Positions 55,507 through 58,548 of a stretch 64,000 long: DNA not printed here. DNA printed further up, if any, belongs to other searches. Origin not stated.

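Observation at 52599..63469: TetR-associated seven-gene acyl-CoA operon with the logic of peroxisomal branched-chain / bile-acid beta-oxidation, carrying SCP2 sterol-carrier domains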

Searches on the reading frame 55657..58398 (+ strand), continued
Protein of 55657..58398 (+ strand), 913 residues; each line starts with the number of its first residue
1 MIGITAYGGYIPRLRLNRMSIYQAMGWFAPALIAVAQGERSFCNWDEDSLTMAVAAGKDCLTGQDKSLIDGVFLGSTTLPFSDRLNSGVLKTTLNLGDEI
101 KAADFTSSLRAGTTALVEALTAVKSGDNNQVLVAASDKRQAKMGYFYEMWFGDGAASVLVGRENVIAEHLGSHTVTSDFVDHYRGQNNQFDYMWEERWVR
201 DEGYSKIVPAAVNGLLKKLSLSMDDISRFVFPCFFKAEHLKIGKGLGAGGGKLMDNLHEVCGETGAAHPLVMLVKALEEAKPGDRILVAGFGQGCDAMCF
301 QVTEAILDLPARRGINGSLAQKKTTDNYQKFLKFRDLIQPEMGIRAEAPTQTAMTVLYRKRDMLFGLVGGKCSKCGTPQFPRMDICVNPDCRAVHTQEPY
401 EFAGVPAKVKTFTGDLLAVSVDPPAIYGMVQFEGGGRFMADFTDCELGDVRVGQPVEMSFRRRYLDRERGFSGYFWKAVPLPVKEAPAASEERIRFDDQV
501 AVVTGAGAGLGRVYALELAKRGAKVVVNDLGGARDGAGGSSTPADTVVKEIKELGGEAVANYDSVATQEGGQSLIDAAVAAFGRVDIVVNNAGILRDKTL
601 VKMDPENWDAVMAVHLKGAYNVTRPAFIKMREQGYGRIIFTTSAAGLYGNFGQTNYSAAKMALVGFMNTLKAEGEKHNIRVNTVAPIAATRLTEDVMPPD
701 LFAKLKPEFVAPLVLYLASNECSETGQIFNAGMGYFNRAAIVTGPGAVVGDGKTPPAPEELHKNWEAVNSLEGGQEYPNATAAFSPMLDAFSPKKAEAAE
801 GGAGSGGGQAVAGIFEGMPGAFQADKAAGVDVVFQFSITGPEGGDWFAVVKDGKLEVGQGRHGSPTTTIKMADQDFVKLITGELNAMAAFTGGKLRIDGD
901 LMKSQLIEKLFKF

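Call 42: search_protein_families(library=pfam, proteins=[L021:16083-17645:+, L062:15254-16774:+, L017:15871-17397:+, L017:17518-19113:+, L016:18464-19711:+, L041:6508-7713:+, L043:5832-7577:+, L074:17811-19679:+, L016:15673-16206:+, L072:17171-19177:+], max_evalue=0.00001)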
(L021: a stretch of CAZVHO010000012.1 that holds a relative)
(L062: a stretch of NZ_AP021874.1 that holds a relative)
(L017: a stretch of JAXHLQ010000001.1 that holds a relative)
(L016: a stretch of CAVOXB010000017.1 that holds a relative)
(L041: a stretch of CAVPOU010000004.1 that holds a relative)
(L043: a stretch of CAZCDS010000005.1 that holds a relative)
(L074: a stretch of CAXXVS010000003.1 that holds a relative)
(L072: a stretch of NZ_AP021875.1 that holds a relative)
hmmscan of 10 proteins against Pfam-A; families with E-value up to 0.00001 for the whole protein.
L021:16083-17645:+ (520 aa): 2 families
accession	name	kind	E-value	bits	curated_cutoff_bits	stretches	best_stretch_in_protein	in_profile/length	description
PF00501.34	AMP-binding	-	1.3e-78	265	29.9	1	16-372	4-384/384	AMP-binding enzyme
PF13193.12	AMP-binding_C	-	1.3e-14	55.3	24.5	1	428-504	2-76/76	AMP-binding enzyme C-terminal domain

L062:15254-16774:+ (506 aa): 1 family
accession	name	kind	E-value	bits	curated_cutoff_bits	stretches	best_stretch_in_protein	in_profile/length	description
PF00501.34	AMP-binding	-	6.5e-57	193.5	29.9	2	51-261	3-214/384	AMP-binding enzyme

L017:15871-17397:+ (508 aa): 9 families
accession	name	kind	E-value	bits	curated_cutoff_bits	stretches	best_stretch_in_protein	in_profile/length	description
PF07992.20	Pyr_redox_2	-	1.1e-31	110.7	26.1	1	220-481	2-250/291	Pyridine nucleotide-disulphide oxidoreductase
PF00070.33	Pyr_redox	-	1.2e-16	61.5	22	1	220-257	1-38/82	Pyridine nucleotide-disulphide oxidoreductase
PF01266.30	DAO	-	2e-11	44.5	27.9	0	416-475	153-213/353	FAD dependent oxidoreductase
PF13738.12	Pyr_redox_3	-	1.8e-10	41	30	0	222-251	1-197/305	Pyridine nucleotide-disulphide oxidoreductase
PF13450.12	NAD_binding_8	-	2.3e-10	41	21.9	1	223-258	1-36/68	NAD(P)-binding Rossmann-like domain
PF03486.20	HI0933_like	-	9.7e-08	32.2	50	0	220-259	2-41/244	HI0933-like protein Rossmann domain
PF00724.26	Oxidored_FMN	-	2e-07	31.1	27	1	119-173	286-340/342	NADH:flavin oxidoreductase / NADH oxidase family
PF12831.13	FAD_oxidored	-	4.1e-07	30.1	27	1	221-258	2-39/416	FAD dependent oxidoreductase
PF01593.30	Amino_oxidase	-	7.3e-06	26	19.8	0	423-469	213-260/443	Flavin containing amine oxidoreductase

L017:17518-19113:+ (531 aa): 2 families
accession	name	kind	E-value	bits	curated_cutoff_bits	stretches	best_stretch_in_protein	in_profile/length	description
PF01039.27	Carboxyl_trans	-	5.6e-113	378.6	22.3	1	46-527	2-491/493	Carboxyl transferase domain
PF03255.19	ACCA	-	6.1e-10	39.2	23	1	342-423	126-207/310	Acetyl co-enzyme A carboxylase carboxyltransferase-like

L016:18464-19711:+ (415 aa): 4 families
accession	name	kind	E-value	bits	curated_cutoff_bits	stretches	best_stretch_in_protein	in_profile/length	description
PF10996.14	Beta-Casp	-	3.4e-12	47.4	27.7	1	281-404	1-120/120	Beta-Casp domain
PF00753.33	Lactamase_B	-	4.2e-12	46.8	22.7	1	43-222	5-161/196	Metallo-beta-lactamase superfamily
PF12706.13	Lactamase_B_2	-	9.2e-09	35.6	27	0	55-118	2-63/200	Beta-lactamase superfamily domain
PF16661.11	Lactamase_B_6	-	9.7e-08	32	27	1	48-218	1-169/193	Metallo-beta-lactamase superfamily domain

L041:6508-7713:+ (401 aa): 1 family
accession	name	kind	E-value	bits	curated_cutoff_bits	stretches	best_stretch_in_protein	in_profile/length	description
PF02515.22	CoA_transf_3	-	1.8e-103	347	23.3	1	10-371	1-365/366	CoA-transferase family III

L043:5832-7577:+ (581 aa): 5 families
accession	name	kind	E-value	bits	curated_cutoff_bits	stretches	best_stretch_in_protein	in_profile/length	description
PF13180.12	PDZ_2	-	2.8e-23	82.4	27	2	388-459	9-78/80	PDZ domain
PF04536.20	TPM_phosphatase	-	8.8e-19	68.2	22.1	1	56-179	1-123/125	TPM domain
PF17820.7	PDZ_6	-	3.2e-18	65.7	27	2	402-450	7-54/54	PDZ domain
PF00595.29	PDZ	-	3e-10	40.8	23.2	0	378-448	8-80/81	PDZ domain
PF04495.20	GRASP55_65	-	2.9e-07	31.3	27.7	0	489-574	29-114/138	GRASP55/65 PDZ-like domain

L074:17811-19679:+ (622 aa): 6 families
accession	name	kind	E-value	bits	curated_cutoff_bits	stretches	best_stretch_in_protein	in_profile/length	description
PF12806.12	Acyl-CoA_dh_C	-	3.8e-31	108.2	30.3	1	474-616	1-124/124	Acetyl-CoA dehydrogenase C-terminal like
PF00441.29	Acyl-CoA_dh_1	-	4.1e-26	92.4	22.4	1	290-458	2-145/150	Acyl-CoA dehydrogenase, C-terminal domain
PF02770.24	Acyl-CoA_dh_M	-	1.2e-12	48.3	33.3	1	167-274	2-94/97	Acyl-CoA dehydrogenase, middle domain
PF02771.21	Acyl-CoA_dh_N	-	1.8e-08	35.1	22.9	1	45-161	6-112/113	Acyl-CoA dehydrogenase, N-terminal domain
PF22924.1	ACOX_C_alpha1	-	1.2e-07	32.1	27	1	299-453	4-159/169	Acyl-CoA oxidase, C-alpha1 domain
PF08028.16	Acyl-CoA_dh_2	-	1.6e-07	32.1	22.7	1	376-451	57-133/134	Acyl-CoA dehydrogenase, C-terminal domain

L016:15673-16206:+ (177 aa): 0 families

L072:17171-19177:+ (668 aa): 8 families
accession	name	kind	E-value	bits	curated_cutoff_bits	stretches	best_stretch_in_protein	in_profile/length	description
PF00724.26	Oxidored_FMN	-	1.1e-70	239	27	1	7-336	2-342/342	NADH:flavin oxidoreductase / NADH oxidase family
PF07992.20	Pyr_redox_2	-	4.2e-22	79.4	26.1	1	380-629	1-241/291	Pyridine nucleotide-disulphide oxidoreductase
PF03486.20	HI0933_like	-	1.4e-09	38.2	50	1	381-422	2-43/244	HI0933-like protein Rossmann domain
PF00070.33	Pyr_redox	-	1.8e-09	38.4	22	0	381-412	1-32/82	Pyridine nucleotide-disulphide oxidoreductase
PF01266.30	DAO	-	2.3e-09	37.7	27.9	0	381-423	1-44/353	FAD dependent oxidoreductase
PF13450.12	NAD_binding_8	-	1.7e-08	35.1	21.9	1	384-417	1-34/68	NAD(P)-binding Rossmann-like domain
PF12831.13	FAD_oxidored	-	8e-07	29.1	27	1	382-426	2-46/416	FAD dependent oxidoreductase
PF00890.30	FAD_binding_2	-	3.4e-06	26.9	20.4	1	382-422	2-42/414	FAD binding domain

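Call 54: predict_structure(alignment_id=A2)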
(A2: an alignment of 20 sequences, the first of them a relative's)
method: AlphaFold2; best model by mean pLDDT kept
length: 114 residues; sequences in the alignment: 20
mean_pLDDT: 83.8   pTM: 0.73
mean pLDDT of the five models: 83.8, 83.1, 82.6, 81.5, 81.2
residues with pLDDT >= 90: 75; 70-90: 16; 50-70: 8; < 50: 15
segments of 3 or more residues with pLDDT < 50: 13-20, 22-25, 112-114
pLDDT, mean of each block of 10 residues (from residue 1): 86 45 56 95 96 94 93 96 90 95 91 46
secondary structure, 60 per line:
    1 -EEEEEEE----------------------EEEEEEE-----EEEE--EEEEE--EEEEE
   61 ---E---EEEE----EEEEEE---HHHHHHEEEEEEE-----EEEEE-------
elements in order: E2-8 E31-37 E43-46 E49-53 E56-60 E68-71 E76-81 H85-90 E91-97 E103-107

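Call 56: search_protein_representatives(protein=window:55657-58398:+)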
Query: 913 residues. Proteins with E-value up to 0.001 (for the whole library): 141281; up to 1e-10: 42291; up to 1e-30: 2967. The best 150 are listed.
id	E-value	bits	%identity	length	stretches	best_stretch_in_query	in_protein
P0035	0.0e+00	1550.4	74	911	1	1-912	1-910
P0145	2.4e-285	965.5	61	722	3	1-487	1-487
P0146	1.1e-211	721.8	59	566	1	347-912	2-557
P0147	1.3e-211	721.5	46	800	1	2-785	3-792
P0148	1.9e-200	684.6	59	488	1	1-481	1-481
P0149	8.6e-200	682.4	75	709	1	493-913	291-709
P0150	1.0e-194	665.6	59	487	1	1-485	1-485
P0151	1.7e-169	582.1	61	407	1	1-407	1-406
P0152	2.0e-161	555.4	52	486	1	1-481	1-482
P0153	4.0e-157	541.2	48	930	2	491-784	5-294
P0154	1.2e-154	533.0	68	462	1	439-804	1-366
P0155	9.6e-147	506.9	46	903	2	493-788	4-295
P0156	9.5e-145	500.3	48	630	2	503-774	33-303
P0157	7.6e-144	497.3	61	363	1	548-913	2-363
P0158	2.1e-140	485.9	47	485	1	1-484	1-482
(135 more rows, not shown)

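Call 57: find_encoding_contigs(protein=P0148, flank=8000, max_places=3)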
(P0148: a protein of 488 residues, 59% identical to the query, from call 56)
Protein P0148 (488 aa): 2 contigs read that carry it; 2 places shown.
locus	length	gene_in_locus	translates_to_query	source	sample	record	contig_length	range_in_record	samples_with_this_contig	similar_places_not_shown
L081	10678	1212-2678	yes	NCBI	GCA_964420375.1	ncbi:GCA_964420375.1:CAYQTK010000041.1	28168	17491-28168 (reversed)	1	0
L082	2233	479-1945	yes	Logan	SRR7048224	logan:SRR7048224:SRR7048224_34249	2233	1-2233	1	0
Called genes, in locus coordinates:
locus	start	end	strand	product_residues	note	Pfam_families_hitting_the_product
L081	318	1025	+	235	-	PF00440:TetR_N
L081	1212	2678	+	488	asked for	PF08541:ACP_syn_III_C, PF01796:OB_ChsH2_C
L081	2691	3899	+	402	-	PF00108:Thiolase_N, PF22691:Thiolase_C_1, PF02803:Thiolase_C (weak)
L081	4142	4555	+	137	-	-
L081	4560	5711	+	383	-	PF02684:LpxB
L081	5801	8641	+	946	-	PF00675:Peptidase_M16, PF05193:Peptidase_M16_C, PF00675:Peptidase_M16, PF05193:Peptidase_M16_C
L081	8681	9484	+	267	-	PF02585:PIG-L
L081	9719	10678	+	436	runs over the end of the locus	PF01261:AP_endonuc_2 (weak), PF27526:XylA2_C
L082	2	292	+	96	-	?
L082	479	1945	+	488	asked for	PF08541:ACP_syn_III_C, PF01796:OB_ChsH2_C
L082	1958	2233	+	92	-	?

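Call 58: fold_search(model_id=the predicted structure, library=pdb)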
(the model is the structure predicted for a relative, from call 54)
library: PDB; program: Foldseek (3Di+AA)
matches with E <= 10: 1362; with E <= 0.001: 4
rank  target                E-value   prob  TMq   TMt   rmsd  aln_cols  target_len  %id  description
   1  1xq4_C                2.0e-04  1.00  0.42  0.40   7.2       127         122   16  Crystal Structure of the Putative ApaA Protein from Bordetella pertussis, Northeast Structural Genomics Target BeR40 (released 2004-11-09)
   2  1xvs_A                4.7e-04  1.00  0.40  0.37   7.8       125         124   14  Crystal structure of apaG Protein from Vibrio cholerae (released 2004-12-14)
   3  1xq4_A                6.6e-04  1.00  0.42  0.40   7.2       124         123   16  Crystal Structure of the Putative ApaA Protein from Bordetella pertussis, Northeast Structural Genomics Target BeR40 (released 2004-11-09)
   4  1xq4_B                7.4e-04  1.00  0.42  0.40   7.2       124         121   16  Crystal Structure of the Putative ApaA Protein from Bordetella pertussis, Northeast Structural Genomics Target BeR40 (released 2004-11-09)
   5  2f1e_MODEL_1_A        1.0e-03  1.00  0.46  0.45   7.0       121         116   11  Solution structure of ApaG protein (released 2006-10-24)
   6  1tza_A                2.4e-03  1.00  0.43  0.38   7.9       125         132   10  X-ray structure of Northeast Structural Genomics Consortium target SoR45 (released 2004-07-27)
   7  8fk7_A                2.8e-03  1.00  0.46  0.39   4.1        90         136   18  Structure of the Pyrobaculum calidifontis flagellar-like archaeal type IV pilus (released 2023-06-28)
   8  6zlx                  3.5e-03  0.99  0.35  0.20   5.6        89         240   16  The structure of the ClpX-associated factor PDIP38 (released 2021-07-14)
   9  5tfy_A                1.0e-02  1.00  0.47  0.34   3.5        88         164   16  The archaeal flagellum of Methanospirillum hungatei strain JF1. (released 2016-12-07)
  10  8rjc_5                1.0e-02  0.99  0.43  0.30   9.4       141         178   11  Structure of the rabbit 80S ribosome stalled on a 2-TMD rhodopsin intermediate in complex with Sec61-TRAP, open confor (released 2024-01-24)
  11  8b5l_q                1.1e-02  1.00  0.46  0.36   5.8       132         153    9  Cryo-EM structure of ribosome-Sec61-TRAP (TRanslocon Associated Protein) translocon complex (released 2023-03-01)
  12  6z9c                  1.2e-02  0.96  0.34  0.18   6.0        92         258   16  Structure of human POLDIP2, a multifaceted adaptor protein in metabolism and genome stability (released 2020-06-17)
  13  8b6l_E                1.5e-02  1.00  0.49  0.39   7.7       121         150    9  Subtomogram average of the human Sec61-TRAP-OSTA-translocon (released 2022-12-07)
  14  6fqa_A                1.5e-02  1.00  0.39  0.22   5.4        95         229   15  Crystal structure of the CsuC-CsuA/B chaperone-subunit preassembly complex of the archaic chaperone-usher Csu pili of  (released 2018-09-26)
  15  2r39                  2.0e-02  0.63  0.28  0.30  10.9       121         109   12  Crystal structure of FixG-related protein from Vibrio parahaemolyticus (released 2007-09-11)
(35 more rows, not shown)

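Call 67: search_solved_structures(query=L072:15150-16286:+, max_evalue=1e-20)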
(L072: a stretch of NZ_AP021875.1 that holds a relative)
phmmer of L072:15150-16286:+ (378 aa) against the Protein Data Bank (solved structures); distinct sequences matched with E-value up to 1e-20: 33.
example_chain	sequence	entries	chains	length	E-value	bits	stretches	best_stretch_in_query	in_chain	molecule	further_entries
8rmw_A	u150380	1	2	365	1.4e-64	221.7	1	4-342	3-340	Alpha-methylacyl-CoA racemase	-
9i2t_A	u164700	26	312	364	1.5e-64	221.6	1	4-342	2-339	Alpha-methylacyl-CoA racemase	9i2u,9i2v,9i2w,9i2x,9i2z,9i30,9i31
1x74_A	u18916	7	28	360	1.6e-64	221.5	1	4-342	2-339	2-methylacyl-CoA racemase | probable alpha-methylacyl-CoA racemase MCR | PROBABLE ALPHA-METHYLACYL-COA RACEMASE MCR (2-METHYLACYL-COA RACEMASE) (2-ARYLPROPIONYL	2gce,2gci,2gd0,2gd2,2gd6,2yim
8rp4_A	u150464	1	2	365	8.5e-64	219.1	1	4-342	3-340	Alpha-methylacyl-CoA racemase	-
8rp5_A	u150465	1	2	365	9.4e-64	219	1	4-342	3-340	Alpha-methylacyl-CoA racemase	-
8rp3_A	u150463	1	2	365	3.4e-63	217.1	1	4-342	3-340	Alpha-methylacyl-CoA racemase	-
2g04_A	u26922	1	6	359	1.1e-58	202.3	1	2-352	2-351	PROBABLE FATTY-ACID-CoA RACEMASE FAR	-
4ed9_A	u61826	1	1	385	1.6e-47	165.6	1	6-359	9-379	CAIB/BAIF family protein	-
9br7_A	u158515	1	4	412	6.8e-47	163.5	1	2-378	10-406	Succinate--hydroxymethylglutarate CoA-transferase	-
9br6_A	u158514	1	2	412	9.7e-47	163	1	2-378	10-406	Succinate--hydroxymethylglutarate CoA-transferase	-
10uh_A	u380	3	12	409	1.4e-46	162.4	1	7-372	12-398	Formyl-coenzyme a transferase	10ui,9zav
1pqy_A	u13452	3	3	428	7.7e-40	140.3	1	4-199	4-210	Hypothetical protein yfdW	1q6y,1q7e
1pt5_A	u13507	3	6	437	1.3e-39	139.5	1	6-199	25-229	Hypothetical protein yfdW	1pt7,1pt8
4hl6_A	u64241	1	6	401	9.2e-39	136.7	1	4-358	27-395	Uncharacterized protein YfdE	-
3ubm_A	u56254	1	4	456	9.4e-36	126.8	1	5-199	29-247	Formyl-CoA:oxalate CoA-transferase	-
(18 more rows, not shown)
